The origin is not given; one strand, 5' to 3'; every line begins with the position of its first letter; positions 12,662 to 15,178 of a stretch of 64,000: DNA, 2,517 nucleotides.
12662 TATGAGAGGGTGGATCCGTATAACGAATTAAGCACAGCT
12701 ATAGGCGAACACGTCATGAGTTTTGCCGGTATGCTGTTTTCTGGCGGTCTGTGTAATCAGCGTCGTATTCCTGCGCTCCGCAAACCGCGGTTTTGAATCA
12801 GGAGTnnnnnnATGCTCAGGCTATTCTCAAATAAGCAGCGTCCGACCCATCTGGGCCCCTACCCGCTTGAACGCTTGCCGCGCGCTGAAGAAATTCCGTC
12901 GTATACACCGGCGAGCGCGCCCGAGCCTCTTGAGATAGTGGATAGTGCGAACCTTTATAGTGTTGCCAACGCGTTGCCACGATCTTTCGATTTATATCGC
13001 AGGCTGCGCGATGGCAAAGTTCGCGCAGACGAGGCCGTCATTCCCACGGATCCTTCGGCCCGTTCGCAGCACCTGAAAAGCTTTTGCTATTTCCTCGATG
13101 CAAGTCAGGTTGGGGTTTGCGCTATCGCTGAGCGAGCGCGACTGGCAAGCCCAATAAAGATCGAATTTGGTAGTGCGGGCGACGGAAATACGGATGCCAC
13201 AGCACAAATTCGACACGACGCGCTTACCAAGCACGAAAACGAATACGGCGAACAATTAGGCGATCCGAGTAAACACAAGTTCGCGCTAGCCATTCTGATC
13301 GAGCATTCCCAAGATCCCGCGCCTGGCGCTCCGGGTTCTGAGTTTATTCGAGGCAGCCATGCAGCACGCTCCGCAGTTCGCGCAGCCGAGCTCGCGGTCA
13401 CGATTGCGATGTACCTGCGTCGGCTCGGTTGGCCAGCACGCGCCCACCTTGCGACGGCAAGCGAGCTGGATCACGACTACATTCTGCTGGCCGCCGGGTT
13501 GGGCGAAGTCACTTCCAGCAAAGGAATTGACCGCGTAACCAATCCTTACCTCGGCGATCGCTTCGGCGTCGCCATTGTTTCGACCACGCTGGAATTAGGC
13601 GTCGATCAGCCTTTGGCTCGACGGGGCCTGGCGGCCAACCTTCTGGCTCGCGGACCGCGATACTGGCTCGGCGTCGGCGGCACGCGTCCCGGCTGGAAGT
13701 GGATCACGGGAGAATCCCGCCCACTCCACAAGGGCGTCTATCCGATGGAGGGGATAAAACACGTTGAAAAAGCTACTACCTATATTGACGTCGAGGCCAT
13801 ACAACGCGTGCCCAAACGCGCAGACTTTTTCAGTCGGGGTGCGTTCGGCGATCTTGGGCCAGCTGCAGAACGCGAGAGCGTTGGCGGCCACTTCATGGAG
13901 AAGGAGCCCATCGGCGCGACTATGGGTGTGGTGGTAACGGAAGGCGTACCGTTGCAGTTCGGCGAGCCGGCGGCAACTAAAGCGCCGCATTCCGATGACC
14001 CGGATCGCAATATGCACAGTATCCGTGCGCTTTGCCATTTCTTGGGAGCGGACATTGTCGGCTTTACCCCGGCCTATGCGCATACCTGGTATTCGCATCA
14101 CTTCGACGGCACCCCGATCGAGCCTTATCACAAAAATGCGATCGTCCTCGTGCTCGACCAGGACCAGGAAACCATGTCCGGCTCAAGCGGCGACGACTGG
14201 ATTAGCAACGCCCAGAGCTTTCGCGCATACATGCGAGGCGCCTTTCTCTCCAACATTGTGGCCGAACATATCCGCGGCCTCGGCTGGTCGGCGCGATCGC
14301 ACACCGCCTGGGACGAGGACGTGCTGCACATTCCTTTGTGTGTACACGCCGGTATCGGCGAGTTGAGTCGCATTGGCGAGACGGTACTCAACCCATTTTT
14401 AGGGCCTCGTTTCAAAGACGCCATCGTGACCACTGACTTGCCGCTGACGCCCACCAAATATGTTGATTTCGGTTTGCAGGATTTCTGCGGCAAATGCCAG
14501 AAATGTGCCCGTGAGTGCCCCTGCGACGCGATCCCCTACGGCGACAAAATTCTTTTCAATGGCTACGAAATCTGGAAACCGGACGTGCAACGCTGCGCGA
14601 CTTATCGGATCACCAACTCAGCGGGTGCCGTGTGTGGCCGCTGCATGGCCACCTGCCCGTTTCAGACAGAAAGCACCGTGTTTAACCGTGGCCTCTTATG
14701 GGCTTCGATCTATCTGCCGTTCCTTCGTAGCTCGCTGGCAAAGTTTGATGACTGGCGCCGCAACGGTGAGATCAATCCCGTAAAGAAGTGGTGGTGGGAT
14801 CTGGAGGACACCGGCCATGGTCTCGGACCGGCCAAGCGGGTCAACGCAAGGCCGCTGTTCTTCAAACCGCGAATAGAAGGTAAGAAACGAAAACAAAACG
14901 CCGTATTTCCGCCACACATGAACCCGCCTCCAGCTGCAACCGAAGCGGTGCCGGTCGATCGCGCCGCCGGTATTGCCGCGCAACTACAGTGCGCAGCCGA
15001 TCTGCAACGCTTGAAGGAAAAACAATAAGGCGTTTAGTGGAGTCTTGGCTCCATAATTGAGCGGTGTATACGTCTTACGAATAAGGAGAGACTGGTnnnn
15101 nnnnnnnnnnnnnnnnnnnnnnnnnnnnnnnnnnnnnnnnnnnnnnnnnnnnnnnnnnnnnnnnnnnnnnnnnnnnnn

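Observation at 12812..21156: Two reductive-dehalogenase-superfamily genes within 8 kb, one with the two-domain catabolic architecture and an adjacent secreted amidohydrolase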

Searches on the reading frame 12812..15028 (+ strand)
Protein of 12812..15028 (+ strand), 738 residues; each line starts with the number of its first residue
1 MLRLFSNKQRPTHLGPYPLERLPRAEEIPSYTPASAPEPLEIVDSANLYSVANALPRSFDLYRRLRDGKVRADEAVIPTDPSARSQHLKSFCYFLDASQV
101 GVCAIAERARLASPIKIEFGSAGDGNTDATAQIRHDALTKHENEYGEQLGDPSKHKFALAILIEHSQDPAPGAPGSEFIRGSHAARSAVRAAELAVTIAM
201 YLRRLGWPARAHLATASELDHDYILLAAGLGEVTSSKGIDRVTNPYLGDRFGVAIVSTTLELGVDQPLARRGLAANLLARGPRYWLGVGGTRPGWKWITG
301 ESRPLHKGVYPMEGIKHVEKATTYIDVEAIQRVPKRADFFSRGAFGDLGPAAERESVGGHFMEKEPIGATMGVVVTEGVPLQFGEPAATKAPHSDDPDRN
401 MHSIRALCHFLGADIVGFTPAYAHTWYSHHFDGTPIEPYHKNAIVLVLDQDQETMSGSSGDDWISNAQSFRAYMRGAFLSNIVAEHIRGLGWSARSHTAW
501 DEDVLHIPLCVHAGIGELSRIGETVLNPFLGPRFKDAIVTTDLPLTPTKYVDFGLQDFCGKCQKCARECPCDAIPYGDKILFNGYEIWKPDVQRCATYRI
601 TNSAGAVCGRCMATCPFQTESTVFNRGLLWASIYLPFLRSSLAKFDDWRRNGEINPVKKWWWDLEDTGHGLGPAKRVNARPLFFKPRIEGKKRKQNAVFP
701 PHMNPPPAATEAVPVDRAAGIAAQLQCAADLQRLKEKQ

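Call 3: search_protein_families(library=pfam, proteins=[window:12812-15028:+], max_evalue=0.01)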
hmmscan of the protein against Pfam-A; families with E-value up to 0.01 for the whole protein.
window:12812-15028:+ (738 aa): 2 families
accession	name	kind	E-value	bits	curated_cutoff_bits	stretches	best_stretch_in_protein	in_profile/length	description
PF12838.12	Fer4_7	-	9.7e-05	23.2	27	1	559-618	2-51/52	4Fe-4S dicluster domain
PF13484.11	Fer4_16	-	0.0002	22.5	30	1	559-617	2-65/66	4Fe-4S double cluster binding domain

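Call 4: search_protein_families(library=ncbifam, proteins=[window:12812-15028:+], max_evalue=0.01)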
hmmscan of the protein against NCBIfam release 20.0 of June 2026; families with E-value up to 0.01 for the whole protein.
window:12812-15028:+ (738 aa): 6 families
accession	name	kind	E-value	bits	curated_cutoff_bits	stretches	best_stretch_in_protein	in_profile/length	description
TIGR02486.1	RDH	subfamily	1.8e-60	205.4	160.35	2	439-648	86-310/314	reductive dehalogenase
NF058577.1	FdxA_fam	equivalog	0.00019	21.5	65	1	555-579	5-29/52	4Fe-4S ferredoxin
TIGR00276.1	TIGR00276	equivalog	0.0019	17.3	200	1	503-577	130-199/337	tRNA epoxyqueuosine(34) reductase QueG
TIGR01971.1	NuoI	subfamily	0.0049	16.4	113.05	1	556-618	41-96/121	NADH-quinone oxidoreductase, chain I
NF004537.0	PRK05888.1-3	equivalog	0.0062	16.1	163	1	557-618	68-128/204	NADH-quinone oxidoreductase subunit NuoI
TIGR04105.1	FeFe_hydrog_B1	subfamily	0.0073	15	450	0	556-618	141-203/462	monomeric [FeFe] hydrogenase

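Call 5: search_solved_structures(query=window:12812-15028:+, max_evalue=0.01, show_alignments=2)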
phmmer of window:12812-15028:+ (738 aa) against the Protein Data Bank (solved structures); distinct sequences matched with E-value up to 0.01: 5.
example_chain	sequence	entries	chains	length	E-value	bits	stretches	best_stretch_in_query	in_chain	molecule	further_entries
6zxu_A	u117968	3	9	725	1.8e-172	578.4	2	151-725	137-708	Oxidoreductase, NAD-binding/iron-sulfur cluster-binding protein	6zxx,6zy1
4ras_A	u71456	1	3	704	2.1e-172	578.2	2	151-725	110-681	Oxidoreductase, NAD-binding/iron-sulfur cluster-binding protein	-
6zy0_A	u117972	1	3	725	6.1e-172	576.7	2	151-725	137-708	Oxidoreductase, NAD-binding/iron-sulfur cluster-binding protein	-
8q4h_A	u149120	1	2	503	8.1e-26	93.5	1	441-658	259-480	Tetrachloroethene reductive dehalogenase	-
4uqu_A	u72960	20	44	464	1.7e-22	82.5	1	467-663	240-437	TETRACHLOROETHENE REDUCTIVE DEHALOGENASE CATALYTIC SUBUNIT PCEA | TETRACHLOROETHENE REDUCTIVE DEHALOGENASE CATALYTIC SUBUNIT | Tetrachloroethene reductive dehal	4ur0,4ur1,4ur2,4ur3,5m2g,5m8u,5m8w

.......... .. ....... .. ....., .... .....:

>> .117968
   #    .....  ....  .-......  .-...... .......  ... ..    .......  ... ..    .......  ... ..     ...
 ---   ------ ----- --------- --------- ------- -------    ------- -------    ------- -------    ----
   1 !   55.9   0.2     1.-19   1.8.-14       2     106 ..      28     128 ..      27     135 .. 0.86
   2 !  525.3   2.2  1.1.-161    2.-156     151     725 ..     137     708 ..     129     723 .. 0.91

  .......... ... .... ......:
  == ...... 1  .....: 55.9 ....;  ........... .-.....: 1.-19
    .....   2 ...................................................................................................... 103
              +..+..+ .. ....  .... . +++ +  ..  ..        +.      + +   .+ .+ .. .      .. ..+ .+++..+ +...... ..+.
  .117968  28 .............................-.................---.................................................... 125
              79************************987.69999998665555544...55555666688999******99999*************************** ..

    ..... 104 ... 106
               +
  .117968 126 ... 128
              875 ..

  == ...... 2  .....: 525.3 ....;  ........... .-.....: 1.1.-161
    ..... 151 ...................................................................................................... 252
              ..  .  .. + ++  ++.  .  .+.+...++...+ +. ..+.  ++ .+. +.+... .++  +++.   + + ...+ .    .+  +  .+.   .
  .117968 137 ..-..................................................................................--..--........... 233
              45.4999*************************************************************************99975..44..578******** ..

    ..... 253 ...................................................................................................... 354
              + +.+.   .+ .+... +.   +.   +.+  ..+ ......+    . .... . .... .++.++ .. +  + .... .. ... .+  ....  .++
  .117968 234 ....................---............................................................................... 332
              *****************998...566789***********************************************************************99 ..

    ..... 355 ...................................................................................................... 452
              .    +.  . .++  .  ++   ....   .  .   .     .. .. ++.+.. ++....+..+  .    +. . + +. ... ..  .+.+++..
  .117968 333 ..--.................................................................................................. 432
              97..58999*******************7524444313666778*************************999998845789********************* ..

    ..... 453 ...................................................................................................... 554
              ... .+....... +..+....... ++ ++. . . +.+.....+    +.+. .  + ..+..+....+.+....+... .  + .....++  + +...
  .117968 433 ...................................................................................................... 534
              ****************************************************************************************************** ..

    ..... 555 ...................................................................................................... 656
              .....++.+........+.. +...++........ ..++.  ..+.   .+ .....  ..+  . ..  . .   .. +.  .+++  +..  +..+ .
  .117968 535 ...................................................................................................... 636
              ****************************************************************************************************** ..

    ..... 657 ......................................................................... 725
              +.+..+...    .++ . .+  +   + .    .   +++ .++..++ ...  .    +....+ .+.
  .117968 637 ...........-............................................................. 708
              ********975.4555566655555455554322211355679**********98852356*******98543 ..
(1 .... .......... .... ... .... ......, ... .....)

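Call 14: list_cluster_members(proteins=[P0001, window:12812-15028:+, window:15097-16311:+])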
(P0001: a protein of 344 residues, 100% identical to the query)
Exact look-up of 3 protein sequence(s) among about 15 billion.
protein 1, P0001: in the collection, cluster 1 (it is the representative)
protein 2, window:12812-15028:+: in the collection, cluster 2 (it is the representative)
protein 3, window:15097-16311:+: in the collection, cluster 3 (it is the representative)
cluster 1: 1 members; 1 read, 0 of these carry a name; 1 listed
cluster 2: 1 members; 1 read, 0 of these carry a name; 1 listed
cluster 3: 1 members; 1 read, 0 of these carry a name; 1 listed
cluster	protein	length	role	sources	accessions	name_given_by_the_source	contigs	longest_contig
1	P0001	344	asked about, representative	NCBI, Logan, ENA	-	-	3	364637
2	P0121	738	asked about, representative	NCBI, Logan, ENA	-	-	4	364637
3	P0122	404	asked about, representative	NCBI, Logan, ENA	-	-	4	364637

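Call 15: find_homologous_proteins(query=window:12812-15028:+, max_evalue=1e-10)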
Query window:12812-15028:+ (738 aa): 860 proteins with E <= 1e-10 among 8000 candidates; the best 120 are listed.
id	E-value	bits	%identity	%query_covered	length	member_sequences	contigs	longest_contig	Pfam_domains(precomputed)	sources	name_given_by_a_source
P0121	0.0e+0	1742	100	100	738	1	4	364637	-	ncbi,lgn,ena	-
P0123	0.0e+0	1313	76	100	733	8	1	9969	PF12838.13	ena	-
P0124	0.0e+0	1240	72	100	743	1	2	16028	PF12838.13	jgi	jgi:reductive dehalogenase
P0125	0.0e+0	1216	70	100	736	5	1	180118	PF12838.13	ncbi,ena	-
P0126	0.0e+0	1118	66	100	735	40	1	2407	PF12838.13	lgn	-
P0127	1.1e-296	1004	59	99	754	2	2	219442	PF12838.13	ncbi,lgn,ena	-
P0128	1.7e-277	941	57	100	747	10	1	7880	PF12838.13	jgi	-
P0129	1.4e-265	901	54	99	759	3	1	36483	PF13484.12,PF12838.13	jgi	jgi:ferredoxin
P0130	3.1e-251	854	52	99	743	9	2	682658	PF13484.12,PF12838.13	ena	-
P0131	1.7e-248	845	53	97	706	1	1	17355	PF12837.13,PF00037.33,PF13484.12,PF12838.13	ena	-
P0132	1.7e-247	841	53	98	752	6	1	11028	PF12838.13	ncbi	-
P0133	6.2e-246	836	53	97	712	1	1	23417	PF13484.12,PF12838.13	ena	-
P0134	4.2e-244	830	52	99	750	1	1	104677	PF13484.12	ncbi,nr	ncbi:MAG: hypothetical protein IT495_05820 [Gammaproteobacteria bacterium]|nr:hypothetical protein [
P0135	9.2e-240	816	52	98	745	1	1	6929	PF13484.12,PF12838.13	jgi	-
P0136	6.1e-231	787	50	99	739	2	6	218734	-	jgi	jgi:reductive dehalogenase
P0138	2.7e-229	781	49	97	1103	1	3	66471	PF00111.33,PF00175.27,PF22290.2,PF12838.13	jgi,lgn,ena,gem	-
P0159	2.7e-214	732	46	97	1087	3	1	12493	PF00111.33,PF22290.2,PF12838.13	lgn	-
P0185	3.1e-199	682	45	98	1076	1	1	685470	PF00111.33,PF22290.2,PF13484.12,PF12838.13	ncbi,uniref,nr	ncbi:2Fe-2S iron-sulfur cluster-binding protein [Pelagibius sp. Alg239-R121]|uniref:2Fe-2S iron-sulf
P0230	2.4e-191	656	44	98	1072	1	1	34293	PF00111.33,PF22290.2,PF13484.12,PF12838.13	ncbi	-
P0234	3.5e-191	655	44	98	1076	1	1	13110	PF00111.33,PF22290.2,PF13484.12,PF12838.13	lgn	-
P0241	2.5e-190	652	42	98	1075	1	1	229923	PF00111.33,PF12837.13,PF22290.2,PF13484.12,PF12838.13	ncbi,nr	ncbi:MAG: 2Fe-2S iron-sulfur cluster binding domain-containing protein [SAR324 cluster bacterium]|nr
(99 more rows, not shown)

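Call 19: find_encoding_contigs(protein=P0125, flank=10000, max_places=2)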
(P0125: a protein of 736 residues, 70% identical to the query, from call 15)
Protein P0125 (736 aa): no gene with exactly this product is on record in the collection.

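Call 20: find_encoding_contigs(protein=P0127, flank=10000, max_places=2)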
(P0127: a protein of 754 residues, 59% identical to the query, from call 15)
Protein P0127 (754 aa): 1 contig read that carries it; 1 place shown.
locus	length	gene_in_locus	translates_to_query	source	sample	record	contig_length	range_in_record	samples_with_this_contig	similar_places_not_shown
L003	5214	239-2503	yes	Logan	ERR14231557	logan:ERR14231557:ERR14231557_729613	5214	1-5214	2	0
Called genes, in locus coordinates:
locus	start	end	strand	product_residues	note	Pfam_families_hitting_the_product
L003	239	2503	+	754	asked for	PF12838:Fer4_7 (faint)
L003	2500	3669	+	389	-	PF07690:MFS_1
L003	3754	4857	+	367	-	-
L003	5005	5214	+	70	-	?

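Call 21: find_encoding_contigs(protein=P0130, flank=10000, max_places=2)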
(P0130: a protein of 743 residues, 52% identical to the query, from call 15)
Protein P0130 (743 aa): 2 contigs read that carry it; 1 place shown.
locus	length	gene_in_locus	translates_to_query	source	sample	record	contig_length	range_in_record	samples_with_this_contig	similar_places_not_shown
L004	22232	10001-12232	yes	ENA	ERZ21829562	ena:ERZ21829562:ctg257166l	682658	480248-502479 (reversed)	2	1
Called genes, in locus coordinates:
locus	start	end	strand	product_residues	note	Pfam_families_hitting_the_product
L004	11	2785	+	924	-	PF00384:Molybdopterin, PF01568:Molydop_binding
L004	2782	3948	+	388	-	PF02771:Acyl-CoA_dh_N (weak), PF08028:Acyl-CoA_dh_2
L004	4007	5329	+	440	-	PF00355:Rieske, PF00848:Ring_hydroxyl_A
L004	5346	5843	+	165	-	PF13577:SnoaL_4, PF00866:Ring_hydroxyl_B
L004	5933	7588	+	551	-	PF02776:TPP_enzyme_N, PF00205:TPP_enzyme_M, PF02775:TPP_enzyme_C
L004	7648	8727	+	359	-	PF00355:Rieske, PF19112:VanA_C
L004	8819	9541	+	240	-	-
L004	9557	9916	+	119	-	-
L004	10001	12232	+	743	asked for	PF12838:Fer4_7 (weak), PF13484:Fer4_16 (weak)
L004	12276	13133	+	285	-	PF01370:Epimerase (weak), PF05368:NmrA, PF13460:NAD_binding_10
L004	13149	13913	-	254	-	PF00106:adh_short, PF08659:KR, PF23441:SDR, PF01370:Epimerase (weak), PF13561:adh_short_C2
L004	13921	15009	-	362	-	PF00296:Bac_luciferase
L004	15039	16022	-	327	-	PF00296:Bac_luciferase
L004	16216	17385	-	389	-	PF00296:Bac_luciferase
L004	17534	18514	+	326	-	PF04909:Amidohydro_2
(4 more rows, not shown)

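Call 47: find_encoding_contigs(protein=P0124, flank=8000, max_places=2)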
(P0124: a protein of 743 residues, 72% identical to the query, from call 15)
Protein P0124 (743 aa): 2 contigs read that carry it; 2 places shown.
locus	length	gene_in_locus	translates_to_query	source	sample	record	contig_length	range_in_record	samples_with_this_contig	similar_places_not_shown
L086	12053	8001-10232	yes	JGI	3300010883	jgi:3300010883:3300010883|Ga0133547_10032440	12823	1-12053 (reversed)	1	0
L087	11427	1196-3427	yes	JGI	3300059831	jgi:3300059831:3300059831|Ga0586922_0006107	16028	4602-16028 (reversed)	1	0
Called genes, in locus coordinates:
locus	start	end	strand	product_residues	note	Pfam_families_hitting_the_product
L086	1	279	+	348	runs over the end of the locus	?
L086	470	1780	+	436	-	PF01546:Peptidase_M20, PF07687:M20_dimer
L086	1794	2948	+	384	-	PF26233:NicX (weak)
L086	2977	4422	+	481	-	PF00171:Aldedh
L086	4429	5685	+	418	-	PF00355:Rieske, PF00848:Ring_hydroxyl_A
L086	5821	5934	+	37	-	-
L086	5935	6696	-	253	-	PF12118:SprA-related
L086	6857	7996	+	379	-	PF07690:MFS_1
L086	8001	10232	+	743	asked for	PF12838:Fer4_7 (weak)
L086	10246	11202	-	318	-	PF01012:ETF, PF00766:ETF_alpha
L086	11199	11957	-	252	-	PF01012:ETF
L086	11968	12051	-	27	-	?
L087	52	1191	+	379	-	PF07690:MFS_1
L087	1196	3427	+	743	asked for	PF12838:Fer4_7 (weak)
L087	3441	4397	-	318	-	PF01012:ETF, PF00766:ETF_alpha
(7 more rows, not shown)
